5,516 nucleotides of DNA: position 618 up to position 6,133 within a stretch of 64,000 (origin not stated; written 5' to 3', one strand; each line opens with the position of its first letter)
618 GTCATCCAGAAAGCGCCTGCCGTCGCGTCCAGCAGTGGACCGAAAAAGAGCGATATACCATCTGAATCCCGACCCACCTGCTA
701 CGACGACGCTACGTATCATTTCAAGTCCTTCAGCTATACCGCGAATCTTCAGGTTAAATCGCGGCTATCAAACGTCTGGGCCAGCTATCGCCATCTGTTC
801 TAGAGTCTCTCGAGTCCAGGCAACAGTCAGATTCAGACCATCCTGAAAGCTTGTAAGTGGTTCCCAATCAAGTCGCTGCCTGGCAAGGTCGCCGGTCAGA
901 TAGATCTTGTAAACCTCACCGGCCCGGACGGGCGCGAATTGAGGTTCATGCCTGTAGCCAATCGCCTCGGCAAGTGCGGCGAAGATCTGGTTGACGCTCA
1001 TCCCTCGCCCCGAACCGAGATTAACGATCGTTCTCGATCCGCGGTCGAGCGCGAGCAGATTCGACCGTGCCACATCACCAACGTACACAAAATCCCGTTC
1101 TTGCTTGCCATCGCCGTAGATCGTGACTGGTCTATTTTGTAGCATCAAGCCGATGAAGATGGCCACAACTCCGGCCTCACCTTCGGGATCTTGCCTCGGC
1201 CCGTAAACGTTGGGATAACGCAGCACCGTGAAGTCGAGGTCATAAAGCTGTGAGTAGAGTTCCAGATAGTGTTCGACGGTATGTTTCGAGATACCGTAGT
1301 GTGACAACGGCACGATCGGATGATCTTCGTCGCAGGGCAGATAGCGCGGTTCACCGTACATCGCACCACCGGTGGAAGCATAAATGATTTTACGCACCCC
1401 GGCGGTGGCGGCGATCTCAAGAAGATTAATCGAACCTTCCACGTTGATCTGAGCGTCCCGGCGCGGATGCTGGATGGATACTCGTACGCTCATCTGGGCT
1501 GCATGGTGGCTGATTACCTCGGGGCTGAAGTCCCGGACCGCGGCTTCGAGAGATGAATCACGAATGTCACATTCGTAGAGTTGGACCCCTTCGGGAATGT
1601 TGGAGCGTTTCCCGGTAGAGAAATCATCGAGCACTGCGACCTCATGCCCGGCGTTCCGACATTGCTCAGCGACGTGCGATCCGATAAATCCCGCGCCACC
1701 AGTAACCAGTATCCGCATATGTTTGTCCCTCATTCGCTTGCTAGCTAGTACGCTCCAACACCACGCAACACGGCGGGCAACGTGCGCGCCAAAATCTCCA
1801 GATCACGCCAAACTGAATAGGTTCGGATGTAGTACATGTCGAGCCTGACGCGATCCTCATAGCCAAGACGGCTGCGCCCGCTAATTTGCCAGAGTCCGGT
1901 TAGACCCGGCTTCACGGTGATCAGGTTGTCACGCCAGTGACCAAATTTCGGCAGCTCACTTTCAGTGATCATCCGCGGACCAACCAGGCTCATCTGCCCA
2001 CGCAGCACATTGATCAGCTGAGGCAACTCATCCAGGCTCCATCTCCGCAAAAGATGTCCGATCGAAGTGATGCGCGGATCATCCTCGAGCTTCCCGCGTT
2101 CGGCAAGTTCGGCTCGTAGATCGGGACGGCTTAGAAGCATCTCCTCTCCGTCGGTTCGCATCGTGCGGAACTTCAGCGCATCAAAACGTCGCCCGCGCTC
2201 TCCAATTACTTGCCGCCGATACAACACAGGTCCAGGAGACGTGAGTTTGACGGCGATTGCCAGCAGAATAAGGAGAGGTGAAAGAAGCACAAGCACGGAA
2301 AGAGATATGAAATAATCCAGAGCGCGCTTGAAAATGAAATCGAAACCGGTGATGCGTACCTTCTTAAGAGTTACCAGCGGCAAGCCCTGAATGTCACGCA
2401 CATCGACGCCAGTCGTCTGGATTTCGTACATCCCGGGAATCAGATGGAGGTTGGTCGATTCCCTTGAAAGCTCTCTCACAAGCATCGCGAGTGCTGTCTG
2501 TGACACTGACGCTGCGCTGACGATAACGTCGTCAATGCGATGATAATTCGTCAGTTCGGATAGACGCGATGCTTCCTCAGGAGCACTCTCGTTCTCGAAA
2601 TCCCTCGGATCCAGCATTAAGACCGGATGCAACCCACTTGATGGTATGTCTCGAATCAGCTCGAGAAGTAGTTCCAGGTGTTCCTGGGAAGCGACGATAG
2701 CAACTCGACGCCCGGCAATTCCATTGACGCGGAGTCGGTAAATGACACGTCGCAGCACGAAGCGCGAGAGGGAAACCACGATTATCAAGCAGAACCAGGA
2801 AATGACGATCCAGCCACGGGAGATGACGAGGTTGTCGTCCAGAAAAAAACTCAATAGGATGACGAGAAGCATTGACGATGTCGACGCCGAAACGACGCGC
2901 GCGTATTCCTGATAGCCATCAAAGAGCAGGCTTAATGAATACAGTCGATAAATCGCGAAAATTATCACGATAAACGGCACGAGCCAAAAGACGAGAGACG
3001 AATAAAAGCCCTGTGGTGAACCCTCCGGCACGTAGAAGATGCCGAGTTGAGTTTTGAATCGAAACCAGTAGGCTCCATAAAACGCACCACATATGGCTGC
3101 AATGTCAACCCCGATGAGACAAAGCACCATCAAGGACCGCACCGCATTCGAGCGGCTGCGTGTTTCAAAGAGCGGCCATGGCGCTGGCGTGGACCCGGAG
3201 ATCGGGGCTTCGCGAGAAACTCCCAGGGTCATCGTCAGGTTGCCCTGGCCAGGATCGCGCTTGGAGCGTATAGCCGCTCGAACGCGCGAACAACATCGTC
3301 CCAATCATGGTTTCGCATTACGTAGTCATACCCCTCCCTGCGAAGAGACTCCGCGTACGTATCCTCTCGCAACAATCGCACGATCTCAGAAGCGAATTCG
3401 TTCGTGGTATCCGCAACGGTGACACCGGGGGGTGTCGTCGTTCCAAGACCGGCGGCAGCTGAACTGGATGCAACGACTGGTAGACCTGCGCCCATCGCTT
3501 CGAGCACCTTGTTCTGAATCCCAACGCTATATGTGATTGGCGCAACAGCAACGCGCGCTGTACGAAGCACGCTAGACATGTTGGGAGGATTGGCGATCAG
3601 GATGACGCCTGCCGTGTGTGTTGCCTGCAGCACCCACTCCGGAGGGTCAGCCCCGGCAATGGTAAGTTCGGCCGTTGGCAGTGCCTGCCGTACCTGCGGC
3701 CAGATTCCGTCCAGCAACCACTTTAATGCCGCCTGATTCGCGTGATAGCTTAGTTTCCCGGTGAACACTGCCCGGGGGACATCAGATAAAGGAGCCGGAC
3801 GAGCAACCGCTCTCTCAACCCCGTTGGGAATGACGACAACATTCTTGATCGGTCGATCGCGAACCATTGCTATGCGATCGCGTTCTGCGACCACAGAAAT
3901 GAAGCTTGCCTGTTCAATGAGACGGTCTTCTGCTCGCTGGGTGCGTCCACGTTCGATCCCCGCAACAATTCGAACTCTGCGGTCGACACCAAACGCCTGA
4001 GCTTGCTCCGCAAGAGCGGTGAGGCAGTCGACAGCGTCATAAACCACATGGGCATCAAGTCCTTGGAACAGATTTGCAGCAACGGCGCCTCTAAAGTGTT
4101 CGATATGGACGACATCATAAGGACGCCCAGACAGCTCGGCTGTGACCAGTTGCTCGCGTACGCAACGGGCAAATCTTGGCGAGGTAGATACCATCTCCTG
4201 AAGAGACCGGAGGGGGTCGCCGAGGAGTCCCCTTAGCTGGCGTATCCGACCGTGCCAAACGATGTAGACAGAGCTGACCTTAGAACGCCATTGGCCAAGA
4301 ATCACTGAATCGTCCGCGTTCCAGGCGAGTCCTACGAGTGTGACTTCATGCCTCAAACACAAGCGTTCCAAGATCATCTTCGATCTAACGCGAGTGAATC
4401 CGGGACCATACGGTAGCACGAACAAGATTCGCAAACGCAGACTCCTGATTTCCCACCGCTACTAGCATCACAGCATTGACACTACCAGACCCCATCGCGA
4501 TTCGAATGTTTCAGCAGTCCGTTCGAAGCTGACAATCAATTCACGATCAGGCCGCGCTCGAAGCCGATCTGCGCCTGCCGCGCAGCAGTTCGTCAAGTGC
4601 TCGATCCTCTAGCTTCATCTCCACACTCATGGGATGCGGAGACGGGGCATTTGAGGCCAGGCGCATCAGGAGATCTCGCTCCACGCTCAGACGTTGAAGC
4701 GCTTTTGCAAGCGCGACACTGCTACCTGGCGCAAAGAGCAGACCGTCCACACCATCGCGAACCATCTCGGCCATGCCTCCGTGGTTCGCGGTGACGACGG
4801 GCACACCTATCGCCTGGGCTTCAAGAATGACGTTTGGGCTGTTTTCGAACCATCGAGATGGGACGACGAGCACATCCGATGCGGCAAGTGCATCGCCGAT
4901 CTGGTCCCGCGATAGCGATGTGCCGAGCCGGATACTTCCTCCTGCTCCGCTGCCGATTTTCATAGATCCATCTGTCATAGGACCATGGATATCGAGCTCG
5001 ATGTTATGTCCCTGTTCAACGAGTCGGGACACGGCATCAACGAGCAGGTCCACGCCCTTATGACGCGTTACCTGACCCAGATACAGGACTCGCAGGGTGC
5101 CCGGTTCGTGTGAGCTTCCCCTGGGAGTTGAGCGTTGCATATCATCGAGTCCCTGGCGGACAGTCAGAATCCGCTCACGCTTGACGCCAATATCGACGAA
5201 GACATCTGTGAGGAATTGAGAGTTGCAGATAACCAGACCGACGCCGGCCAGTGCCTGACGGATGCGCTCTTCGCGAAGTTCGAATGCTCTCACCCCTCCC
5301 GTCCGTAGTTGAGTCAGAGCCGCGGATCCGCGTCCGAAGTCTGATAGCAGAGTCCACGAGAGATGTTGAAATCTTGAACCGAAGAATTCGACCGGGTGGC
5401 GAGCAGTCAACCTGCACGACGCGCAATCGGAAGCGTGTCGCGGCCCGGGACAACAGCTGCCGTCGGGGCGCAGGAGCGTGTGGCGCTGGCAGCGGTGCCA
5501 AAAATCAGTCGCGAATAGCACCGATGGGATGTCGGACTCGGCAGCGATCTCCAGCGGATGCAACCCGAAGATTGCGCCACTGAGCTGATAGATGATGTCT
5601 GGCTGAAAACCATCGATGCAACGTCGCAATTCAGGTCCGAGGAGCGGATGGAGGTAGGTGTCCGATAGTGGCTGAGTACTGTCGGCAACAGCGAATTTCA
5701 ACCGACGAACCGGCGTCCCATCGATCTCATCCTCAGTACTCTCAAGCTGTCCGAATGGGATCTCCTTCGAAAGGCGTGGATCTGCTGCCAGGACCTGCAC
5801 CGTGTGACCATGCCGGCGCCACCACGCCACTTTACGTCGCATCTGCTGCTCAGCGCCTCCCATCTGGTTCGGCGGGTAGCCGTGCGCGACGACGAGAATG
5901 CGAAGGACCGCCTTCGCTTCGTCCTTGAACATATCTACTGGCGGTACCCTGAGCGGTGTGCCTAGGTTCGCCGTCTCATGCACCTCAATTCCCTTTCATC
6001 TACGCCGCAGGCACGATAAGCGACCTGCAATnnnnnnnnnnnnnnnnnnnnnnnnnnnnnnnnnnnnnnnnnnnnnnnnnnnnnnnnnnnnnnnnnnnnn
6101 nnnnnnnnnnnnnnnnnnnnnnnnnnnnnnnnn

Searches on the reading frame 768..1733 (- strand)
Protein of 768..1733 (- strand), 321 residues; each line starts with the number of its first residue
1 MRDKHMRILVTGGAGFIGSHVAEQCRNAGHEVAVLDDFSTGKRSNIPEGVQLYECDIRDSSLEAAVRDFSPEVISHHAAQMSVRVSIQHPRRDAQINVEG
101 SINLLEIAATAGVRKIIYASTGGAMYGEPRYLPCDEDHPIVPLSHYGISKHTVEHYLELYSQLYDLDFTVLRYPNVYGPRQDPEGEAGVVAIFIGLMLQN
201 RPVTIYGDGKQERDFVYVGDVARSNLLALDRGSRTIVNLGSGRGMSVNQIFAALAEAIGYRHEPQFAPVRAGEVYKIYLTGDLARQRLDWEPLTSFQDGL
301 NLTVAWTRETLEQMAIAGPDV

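Call 41: search_protein_families(library=pfam, proteins=[window:768-1733:-], max_evalue=0.0001)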
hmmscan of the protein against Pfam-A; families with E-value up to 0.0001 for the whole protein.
window:768-1733:- (321 aa): 8 families
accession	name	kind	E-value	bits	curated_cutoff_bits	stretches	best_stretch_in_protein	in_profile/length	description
PF01370.27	Epimerase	-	1.7e-62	211.4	20.9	1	8-240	1-240/240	NAD dependent epimerase/dehydratase family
PF16363.11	GDP_Man_Dehyd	-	3.8e-50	171.6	27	1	9-301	1-330/332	GDP-mannose 4,6 dehydratase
PF01073.25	3Beta_HSD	-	9.9e-19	67.9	22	1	9-229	1-229/280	3-beta hydroxysteroid dehydrogenase/isomerase family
PF04321.23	RmlD_sub_bind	-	1.9e-18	67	27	1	6-208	1-178/287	RmlD substrate binding domain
PF02719.21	Polysacc_synt_2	-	6.9e-15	55.4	20.2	1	8-273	1-267/293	Polysaccharide biosynthesis protein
PF13460.12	NAD_binding_10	-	5.6e-10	39.8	27.2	1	12-176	1-146/184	NAD(P)H-binding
PF05368.20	NmrA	-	3.1e-08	34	27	1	6-163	3-140/298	NmrA-like family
PF07993.18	NAD_binding_4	-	1.3e-07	31.5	20.1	1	72-186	90-219/258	Male sterility protein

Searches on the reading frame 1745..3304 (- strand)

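Call 41: search_protein_families(library=pfam, proteins=[window:1745-3304:-], max_evalue=0.0001)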
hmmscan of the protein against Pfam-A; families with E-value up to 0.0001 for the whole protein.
window:1745-3304:- (519 aa): 2 families
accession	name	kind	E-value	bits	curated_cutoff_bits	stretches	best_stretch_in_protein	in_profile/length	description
PF02397.22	Bac_transf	-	9.5e-60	201.6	27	1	326-513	1-178/179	Bacterial sugar transferase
PF13727.12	CoA_binding_3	-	1.3e-12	48.6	25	1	129-290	13-175/175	CoA-binding domain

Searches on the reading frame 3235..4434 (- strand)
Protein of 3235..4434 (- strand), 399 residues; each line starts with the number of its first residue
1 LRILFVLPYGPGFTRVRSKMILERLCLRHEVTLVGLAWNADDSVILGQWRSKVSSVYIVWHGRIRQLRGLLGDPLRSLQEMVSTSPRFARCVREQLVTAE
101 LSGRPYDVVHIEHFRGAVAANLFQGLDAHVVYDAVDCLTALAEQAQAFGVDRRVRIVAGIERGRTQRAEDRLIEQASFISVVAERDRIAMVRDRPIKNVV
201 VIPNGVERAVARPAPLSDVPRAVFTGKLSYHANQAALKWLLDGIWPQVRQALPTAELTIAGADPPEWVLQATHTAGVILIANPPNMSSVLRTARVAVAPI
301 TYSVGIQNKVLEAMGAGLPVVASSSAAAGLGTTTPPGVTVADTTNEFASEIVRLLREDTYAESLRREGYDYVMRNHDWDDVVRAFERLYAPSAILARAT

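Call 41: search_protein_families(library=pfam, proteins=[window:3235-4434:-], max_evalue=0.0001)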
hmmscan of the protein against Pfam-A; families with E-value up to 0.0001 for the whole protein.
window:3235-4434:- (399 aa): 2 families
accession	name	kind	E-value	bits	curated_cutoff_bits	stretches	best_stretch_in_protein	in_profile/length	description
PF13692.12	Glyco_trans_1_4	-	3.5e-22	79.6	27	1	220-356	2-141/142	Glycosyl transferases group 1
PF13524.12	Glyco_trans_1_2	-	1e-07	32.4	25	1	252-385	12-142/144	Glycosyl transferase-like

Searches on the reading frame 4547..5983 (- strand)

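Call 41: search_protein_families(library=pfam, proteins=[window:4547-5983:-], max_evalue=0.0001)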
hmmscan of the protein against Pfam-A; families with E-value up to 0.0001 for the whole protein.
window:4547-5983:- (478 aa): 5 families
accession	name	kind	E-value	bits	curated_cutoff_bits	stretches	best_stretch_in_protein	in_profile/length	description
PF00534.26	Glycos_transf_1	-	5.9e-28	98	26.4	1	294-446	13-169/172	Glycosyl transferases group 1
PF13692.12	Glyco_trans_1_4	-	2.3e-27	96.4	27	1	298-432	3-139/142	Glycosyl transferases group 1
PF13579.12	Glyco_trans_4_4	-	2.5e-10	41.3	29.7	1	42-276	1-156/158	Glycosyl transferase 4-like domain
PF20706.3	GT4-conflict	-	1.1e-09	38.2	26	1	267-414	169-326/385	Family 4 Glycosyltransferase in conflict systems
PF13439.12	Glyco_transf_4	-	1.3e-09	38.8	28.5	0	41-162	1-107/170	Glycosyltransferase Family 4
